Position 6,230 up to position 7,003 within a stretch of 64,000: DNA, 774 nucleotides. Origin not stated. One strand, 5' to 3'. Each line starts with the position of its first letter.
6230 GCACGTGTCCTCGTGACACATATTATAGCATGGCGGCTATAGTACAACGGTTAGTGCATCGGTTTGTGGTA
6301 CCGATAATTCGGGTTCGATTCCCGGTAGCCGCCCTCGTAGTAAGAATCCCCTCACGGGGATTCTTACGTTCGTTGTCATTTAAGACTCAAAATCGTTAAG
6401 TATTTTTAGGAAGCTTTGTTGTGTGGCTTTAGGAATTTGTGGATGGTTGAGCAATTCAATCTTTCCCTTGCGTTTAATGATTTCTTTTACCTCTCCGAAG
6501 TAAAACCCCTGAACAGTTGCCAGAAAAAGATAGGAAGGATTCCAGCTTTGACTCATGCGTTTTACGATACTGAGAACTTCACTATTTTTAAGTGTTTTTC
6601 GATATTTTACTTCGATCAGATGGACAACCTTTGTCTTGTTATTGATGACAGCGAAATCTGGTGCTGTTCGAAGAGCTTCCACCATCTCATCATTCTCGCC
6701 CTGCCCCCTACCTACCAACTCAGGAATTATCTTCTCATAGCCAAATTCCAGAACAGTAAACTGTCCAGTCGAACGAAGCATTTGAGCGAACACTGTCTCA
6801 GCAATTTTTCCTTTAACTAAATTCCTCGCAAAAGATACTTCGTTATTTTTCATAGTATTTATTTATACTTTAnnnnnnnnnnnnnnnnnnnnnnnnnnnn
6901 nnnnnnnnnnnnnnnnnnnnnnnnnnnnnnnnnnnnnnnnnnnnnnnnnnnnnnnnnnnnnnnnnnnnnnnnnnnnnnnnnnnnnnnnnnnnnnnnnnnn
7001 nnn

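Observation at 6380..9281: MmeI-family single-chain RM enzyme with an associated small nuclease-fold ORF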

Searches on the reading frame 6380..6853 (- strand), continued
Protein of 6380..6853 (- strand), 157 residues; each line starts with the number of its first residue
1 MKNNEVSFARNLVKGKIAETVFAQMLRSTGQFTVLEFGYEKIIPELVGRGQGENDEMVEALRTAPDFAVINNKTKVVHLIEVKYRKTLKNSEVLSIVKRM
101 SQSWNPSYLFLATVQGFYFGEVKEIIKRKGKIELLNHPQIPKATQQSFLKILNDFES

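Call 105: find_encoding_contigs(protein=P0128, flank=5000, max_places=2)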
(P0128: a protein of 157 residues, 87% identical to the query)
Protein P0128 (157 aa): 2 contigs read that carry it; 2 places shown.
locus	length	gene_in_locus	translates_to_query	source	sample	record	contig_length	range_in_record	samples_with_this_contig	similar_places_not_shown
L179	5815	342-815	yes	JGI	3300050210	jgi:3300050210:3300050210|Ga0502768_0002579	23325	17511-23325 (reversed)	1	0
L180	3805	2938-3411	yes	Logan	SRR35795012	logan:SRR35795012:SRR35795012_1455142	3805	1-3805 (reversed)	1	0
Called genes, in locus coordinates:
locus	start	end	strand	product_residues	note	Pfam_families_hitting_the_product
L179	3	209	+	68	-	?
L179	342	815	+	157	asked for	-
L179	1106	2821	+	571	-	-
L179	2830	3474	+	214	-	PF00293:NUDIX (weak)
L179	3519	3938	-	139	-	PF00334:NDK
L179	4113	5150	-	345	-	PF13091:PLDc_2, PF00614:PLDc (faint), PF13091:PLDc_2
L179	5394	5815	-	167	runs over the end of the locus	-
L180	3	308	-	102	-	?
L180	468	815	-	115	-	-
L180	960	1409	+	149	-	PF00293:NUDIX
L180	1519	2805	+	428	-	PF03600:CitMHS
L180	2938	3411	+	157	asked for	-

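Call 108: search_protein_families(library=pfam, alignment_id=A5, max_evalue=0.0001)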
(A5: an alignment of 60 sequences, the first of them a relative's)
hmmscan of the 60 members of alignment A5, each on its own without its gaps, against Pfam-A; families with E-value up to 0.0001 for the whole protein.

A. member 1, L088:4334-4855:- (174 aa): 0 families

B. families by the number of members that match (of 60 scanned): 51 families (the first 25 are shown)
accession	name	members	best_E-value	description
PF04851.21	ResIII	5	2.4e-11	Type III restriction enzyme, res subunit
PF13749.12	HATPase_c_4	3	1.4e-22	Putative ATP-dependent DNA helicase recG C-terminal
PF04326.19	SLFN_AlbA_2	3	4.9e-15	Schlafen, AlbA_2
PF08722.17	Tn7_TnsA-like_N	3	2.7e-07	TnsA-like endonuclease N terminal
PF08139.17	LPAM_1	3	8.8e-06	Prokaryotic membrane lipoprotein lipid attachment site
PF20473.4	MmeI_Mtase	2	3.8e-90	MmeI, DNA-methyltransferase domain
PF09903.14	DUF2130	2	1.2e-86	Uncharacterized protein conserved in bacteria (DUF2130)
PF09848.15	SLFN-g3_helicase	2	2.2e-83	Schlafen group 3, DNA/RNA helicase domain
PF20464.3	MmeI_N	2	1.1e-40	MmeI, N-terminal domain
PF00270.35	DEAD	2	2.7e-27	DEAD/DEAH box helicase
PF00293.34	NUDIX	2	1.1e-18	NUDIX domain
PF02384.22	N6_Mtase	2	6.1e-15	N-6 DNA Methylase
PF04555.19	XhoI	1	6.1e-82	Restriction endonuclease XhoI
PF07995.17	GSDH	1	8.2e-75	Glucose / Sorbosone dehydrogenase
PF00331.26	Glyco_hydro_10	1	2.2e-74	Glycosyl hydrolase family 10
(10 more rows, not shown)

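Call 109: search_protein_families(library=pfam, proteins=[L093:17-2746:+, L099:816-3983:+, L111:1261-3987:+, L148:907-3747:+, L128:38-2251:+, L119:1983-3953:+, L166:2006-3916:+, L172:2091-3983:+, L161:2021-3778:+, L121:2263-3939:+], max_evalue=0.00001)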
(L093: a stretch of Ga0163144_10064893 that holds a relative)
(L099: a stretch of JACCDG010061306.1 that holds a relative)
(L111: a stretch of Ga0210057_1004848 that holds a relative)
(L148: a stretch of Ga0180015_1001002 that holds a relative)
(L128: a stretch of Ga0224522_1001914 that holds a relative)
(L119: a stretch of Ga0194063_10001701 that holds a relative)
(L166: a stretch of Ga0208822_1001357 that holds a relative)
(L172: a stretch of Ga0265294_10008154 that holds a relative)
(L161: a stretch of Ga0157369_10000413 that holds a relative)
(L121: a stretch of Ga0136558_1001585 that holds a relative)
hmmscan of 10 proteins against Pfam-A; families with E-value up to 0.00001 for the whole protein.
L093:17-2746:+ (910 aa): 5 families
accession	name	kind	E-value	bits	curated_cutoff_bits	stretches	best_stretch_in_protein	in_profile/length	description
PF20473.4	MmeI_Mtase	-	3.8e-90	302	27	1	332-596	2-258/259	MmeI, DNA-methyltransferase domain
PF20466.3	MmeI_TRD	-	6.6e-68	228.6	27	1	620-821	2-205/207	MmeI, target recognition domain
PF20464.3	MmeI_N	-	1.1e-40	140.3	27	1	10-170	2-178/181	MmeI, N-terminal domain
PF20467.3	MmeI_C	-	7.2e-28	97.1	27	1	832-908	4-80/83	MmeI, C-terminal domain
PF20465.4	MmeI_hel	-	6.3e-23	81.8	27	1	178-256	1-75/75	MmeI, helicase spacer domain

L099:816-3983:+ (1056 aa): 4 families
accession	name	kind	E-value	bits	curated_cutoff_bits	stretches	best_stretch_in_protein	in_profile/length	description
PF07669.17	Eco57I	-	4.7e-44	150.9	25.3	1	502-664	1-171/171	Eco57I restriction-modification methylase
PF20473.4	MmeI_Mtase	-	1.5e-17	64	27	1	440-630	7-199/259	MmeI, DNA-methyltransferase domain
PF02384.22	N6_Mtase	-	6.1e-15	55.8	20.4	1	453-695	47-249/311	N-6 DNA Methylase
PF12950.13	TaqI_C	-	2.2e-12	47.7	26.5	1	781-934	2-118/118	TaqI-like C-terminal specificity domain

L111:1261-3987:+ (909 aa): 2 families
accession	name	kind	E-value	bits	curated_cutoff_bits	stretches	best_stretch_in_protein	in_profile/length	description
PF04851.21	ResIII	-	3.9e-10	40.3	22.5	1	112-288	7-140/164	Type III restriction enzyme, res subunit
PF08722.17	Tn7_TnsA-like_N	-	2.7e-07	31.5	26.5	1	818-884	3-77/85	TnsA-like endonuclease N terminal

L148:907-3747:+ (947 aa): 2 families
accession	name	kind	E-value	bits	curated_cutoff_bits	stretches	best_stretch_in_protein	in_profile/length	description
PF04851.21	ResIII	-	2.4e-11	44.3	22.5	1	105-319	22-163/164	Type III restriction enzyme, res subunit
PF08722.17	Tn7_TnsA-like_N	-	2.4e-06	28.4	26.5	1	832-893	12-75/85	TnsA-like endonuclease N terminal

L128:38-2251:+ (738 aa): 3 families
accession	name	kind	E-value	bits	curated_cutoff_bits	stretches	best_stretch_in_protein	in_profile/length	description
PF18741.7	MTES_1575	-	3.1e-33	114.1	38.2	1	637-730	1-96/96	REase_MTES_1575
PF13087.12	AAA_12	-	2.3e-15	57.1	27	1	389-587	3-190/195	AAA domain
PF04480.18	DUF559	-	8.2e-07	29.3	20.6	1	648-730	31-108/109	Protein of unknown function (DUF559)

L119:1983-3953:+ (657 aa): 1 family
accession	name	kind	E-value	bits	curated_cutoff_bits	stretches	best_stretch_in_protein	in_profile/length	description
PF09848.15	SLFN-g3_helicase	-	2.2e-83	280.9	24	1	235-628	1-353/354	Schlafen group 3, DNA/RNA helicase domain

L166:2006-3916:+ (637 aa): 0 families

L172:2091-3983:+ (631 aa): 0 families

L161:2021-3778:+ (586 aa): 1 family
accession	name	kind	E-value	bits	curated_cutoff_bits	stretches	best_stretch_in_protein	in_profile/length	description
PF00331.26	Glyco_hydro_10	-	2.2e-74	250.9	22.1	1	270-581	6-309/311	Glycosyl hydrolase family 10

L121:2263-3939:+ (559 aa): 3 families
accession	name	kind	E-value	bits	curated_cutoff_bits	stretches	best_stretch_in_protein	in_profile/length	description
PF00270.35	DEAD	-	2.7e-27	96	26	1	125-286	4-165/167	DEAD/DEAH box helicase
PF00271.37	Helicase_C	-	1.2e-24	87.1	23.5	1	328-437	3-109/110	Helicase conserved C-terminal domain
PF04851.21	ResIII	-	2.4e-08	34.5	22.5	1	121-278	4-160/164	Type III restriction enzyme, res subunit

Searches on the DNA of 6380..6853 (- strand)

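Call 77: search_rna_families(sources=[L088, L008, L009], threshold=gathering)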
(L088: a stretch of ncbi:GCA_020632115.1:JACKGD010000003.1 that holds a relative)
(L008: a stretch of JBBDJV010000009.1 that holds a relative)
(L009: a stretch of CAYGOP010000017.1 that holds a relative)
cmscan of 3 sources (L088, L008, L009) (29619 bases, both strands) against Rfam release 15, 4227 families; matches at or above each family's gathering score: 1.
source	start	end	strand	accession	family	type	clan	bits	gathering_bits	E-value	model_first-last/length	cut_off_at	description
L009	12701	12816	+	RF03000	LOOT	Gene; sRNA;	-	60.2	46.4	3.7e-09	1-121/121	no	LOOT RNA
